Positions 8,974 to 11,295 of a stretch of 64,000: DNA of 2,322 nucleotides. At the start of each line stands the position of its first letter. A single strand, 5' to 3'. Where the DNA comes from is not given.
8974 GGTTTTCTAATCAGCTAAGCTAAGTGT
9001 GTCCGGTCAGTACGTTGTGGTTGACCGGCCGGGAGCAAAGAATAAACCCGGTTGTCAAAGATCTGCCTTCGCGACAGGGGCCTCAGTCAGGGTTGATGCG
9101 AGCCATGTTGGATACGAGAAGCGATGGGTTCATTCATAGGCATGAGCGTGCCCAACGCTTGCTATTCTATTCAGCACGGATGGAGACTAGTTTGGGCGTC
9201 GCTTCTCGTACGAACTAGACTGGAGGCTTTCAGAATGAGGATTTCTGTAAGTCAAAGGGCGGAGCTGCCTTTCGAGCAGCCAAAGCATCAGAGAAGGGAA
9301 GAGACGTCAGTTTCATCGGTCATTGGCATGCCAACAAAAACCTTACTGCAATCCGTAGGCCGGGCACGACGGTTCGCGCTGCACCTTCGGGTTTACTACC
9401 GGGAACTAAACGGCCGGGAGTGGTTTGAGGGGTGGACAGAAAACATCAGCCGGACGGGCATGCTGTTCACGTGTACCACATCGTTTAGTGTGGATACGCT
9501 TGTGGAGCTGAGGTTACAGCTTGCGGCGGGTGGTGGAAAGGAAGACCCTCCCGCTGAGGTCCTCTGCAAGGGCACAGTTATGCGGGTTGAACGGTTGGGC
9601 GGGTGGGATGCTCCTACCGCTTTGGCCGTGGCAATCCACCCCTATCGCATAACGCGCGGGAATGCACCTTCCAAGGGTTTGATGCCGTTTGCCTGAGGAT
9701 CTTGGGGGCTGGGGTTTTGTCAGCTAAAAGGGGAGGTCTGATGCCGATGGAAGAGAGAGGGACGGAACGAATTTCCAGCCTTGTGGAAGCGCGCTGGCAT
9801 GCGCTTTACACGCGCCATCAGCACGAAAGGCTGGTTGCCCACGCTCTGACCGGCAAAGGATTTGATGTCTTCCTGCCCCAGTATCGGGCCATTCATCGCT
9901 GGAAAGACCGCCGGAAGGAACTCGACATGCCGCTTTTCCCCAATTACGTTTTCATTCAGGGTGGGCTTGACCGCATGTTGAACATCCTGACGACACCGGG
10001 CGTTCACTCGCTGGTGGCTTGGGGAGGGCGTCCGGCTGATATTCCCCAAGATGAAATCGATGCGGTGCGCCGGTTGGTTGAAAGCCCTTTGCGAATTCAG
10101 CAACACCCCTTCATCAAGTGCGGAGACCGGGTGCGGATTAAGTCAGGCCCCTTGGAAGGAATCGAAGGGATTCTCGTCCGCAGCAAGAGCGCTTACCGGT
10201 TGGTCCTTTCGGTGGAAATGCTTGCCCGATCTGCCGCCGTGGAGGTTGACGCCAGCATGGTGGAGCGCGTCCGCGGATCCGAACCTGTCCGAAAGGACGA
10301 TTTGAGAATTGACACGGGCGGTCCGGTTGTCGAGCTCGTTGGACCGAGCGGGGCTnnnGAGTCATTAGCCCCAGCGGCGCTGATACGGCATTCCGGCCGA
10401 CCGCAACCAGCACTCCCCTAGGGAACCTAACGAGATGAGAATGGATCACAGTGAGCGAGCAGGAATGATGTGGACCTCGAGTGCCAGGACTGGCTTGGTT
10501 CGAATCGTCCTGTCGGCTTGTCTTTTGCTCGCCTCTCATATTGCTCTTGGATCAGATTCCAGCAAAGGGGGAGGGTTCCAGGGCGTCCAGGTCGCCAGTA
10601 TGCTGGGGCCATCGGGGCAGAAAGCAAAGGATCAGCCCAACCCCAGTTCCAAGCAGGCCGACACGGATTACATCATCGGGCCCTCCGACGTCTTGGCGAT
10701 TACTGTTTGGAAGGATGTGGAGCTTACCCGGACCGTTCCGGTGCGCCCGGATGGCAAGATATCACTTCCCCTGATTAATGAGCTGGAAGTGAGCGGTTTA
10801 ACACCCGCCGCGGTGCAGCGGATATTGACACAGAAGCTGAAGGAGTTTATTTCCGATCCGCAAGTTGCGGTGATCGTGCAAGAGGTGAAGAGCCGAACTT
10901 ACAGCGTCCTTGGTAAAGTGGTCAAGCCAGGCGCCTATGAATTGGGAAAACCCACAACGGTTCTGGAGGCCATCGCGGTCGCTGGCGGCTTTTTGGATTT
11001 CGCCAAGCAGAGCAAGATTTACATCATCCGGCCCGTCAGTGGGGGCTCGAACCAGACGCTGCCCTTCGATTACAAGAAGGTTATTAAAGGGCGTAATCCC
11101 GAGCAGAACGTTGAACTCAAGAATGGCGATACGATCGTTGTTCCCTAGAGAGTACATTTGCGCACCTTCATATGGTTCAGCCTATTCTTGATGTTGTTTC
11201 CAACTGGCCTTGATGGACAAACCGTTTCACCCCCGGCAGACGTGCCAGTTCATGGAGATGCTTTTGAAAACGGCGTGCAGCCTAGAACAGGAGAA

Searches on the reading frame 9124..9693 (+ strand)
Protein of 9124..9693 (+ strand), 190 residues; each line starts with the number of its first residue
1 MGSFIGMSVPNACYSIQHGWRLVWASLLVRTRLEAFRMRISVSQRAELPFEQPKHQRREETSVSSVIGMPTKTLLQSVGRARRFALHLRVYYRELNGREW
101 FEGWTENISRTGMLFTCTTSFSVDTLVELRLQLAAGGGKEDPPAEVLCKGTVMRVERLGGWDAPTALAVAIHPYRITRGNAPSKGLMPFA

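Call 12: search_protein_families(library=pfam, proteins=[window:9124-9693:+], max_evalue=0.001)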
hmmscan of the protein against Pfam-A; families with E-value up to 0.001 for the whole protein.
window:9124-9693:+ (190 aa): 1 family
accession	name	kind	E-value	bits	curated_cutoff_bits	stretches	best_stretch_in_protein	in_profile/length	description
PF07238.19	PilZ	-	3.6e-06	27.7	22.5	1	81-160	5-77/102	PilZ domain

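Call 54: search_protein_families(library=ncbifam, proteins=[window:9124-9693:+], max_evalue=0.001)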
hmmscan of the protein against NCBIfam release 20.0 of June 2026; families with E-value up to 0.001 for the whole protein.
window:9124-9693:+ (190 aa): 1 family
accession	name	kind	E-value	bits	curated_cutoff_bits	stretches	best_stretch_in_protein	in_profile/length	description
TIGR02266.1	gmx_TIGR02266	paralog_domain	2.3e-06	27.7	68.7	1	83-157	1-67/96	TIGR02266 family protein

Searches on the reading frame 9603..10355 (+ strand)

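Call 12: search_protein_families(library=pfam, proteins=[window:9603-10355:+], max_evalue=0.001)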
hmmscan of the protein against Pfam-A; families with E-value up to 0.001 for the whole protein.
window:9603-10355:+ (251 aa): 1 family
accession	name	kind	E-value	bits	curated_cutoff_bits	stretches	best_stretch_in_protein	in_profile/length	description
PF02357.24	NusG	-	6.2e-17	62.3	22.2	1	64-155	2-92/93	Transcription termination factor nusG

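Call 54: search_protein_families(library=ncbifam, proteins=[window:9603-10355:+], max_evalue=0.001)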
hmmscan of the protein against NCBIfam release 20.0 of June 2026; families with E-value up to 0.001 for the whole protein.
window:9603-10355:+ (251 aa): 5 families
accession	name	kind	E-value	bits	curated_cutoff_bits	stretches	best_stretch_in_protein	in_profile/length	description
NF033644.1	antiterm_UpxY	subfamily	3.3e-34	118.2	100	1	65-219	1-163/164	UpxY family transcription antiterminator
TIGR01955.1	RfaH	equivalog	5.3e-22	78.5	144.5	1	65-220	1-158/159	transcription/translation regulatory transformer protein RfaH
NF006534.0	PRK09014.1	equivalog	2.7e-17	63.1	124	1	64-219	3-158/162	transcription/translation regulatory transformer protein RfaH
NF033641.1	antiterm_LoaP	exception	1.9e-16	60.7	125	1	65-221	1-165/166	antiterminator LoaP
TIGR00922.1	nusG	equivalog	1.3e-11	44.6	135.7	1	77-222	22-171/172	transcription termination/antitermination protein NusG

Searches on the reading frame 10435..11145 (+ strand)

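Call 12: search_protein_families(library=pfam, proteins=[window:10435-11145:+], max_evalue=0.001)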
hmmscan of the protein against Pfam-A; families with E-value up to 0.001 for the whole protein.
window:10435-11145:+ (237 aa): 3 families
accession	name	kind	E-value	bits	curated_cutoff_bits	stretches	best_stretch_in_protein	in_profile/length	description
PF02563.21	Poly_export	-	1.3e-24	86.6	28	1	74-148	2-76/77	Polysaccharide biosynthesis/export protein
PF10531.15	SLBB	-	4e-12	46.2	27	1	157-207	3-52/55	SLBB domain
PF22461.2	SLBB_2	-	1e-09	38.8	27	1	156-236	3-79/79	SLBB domain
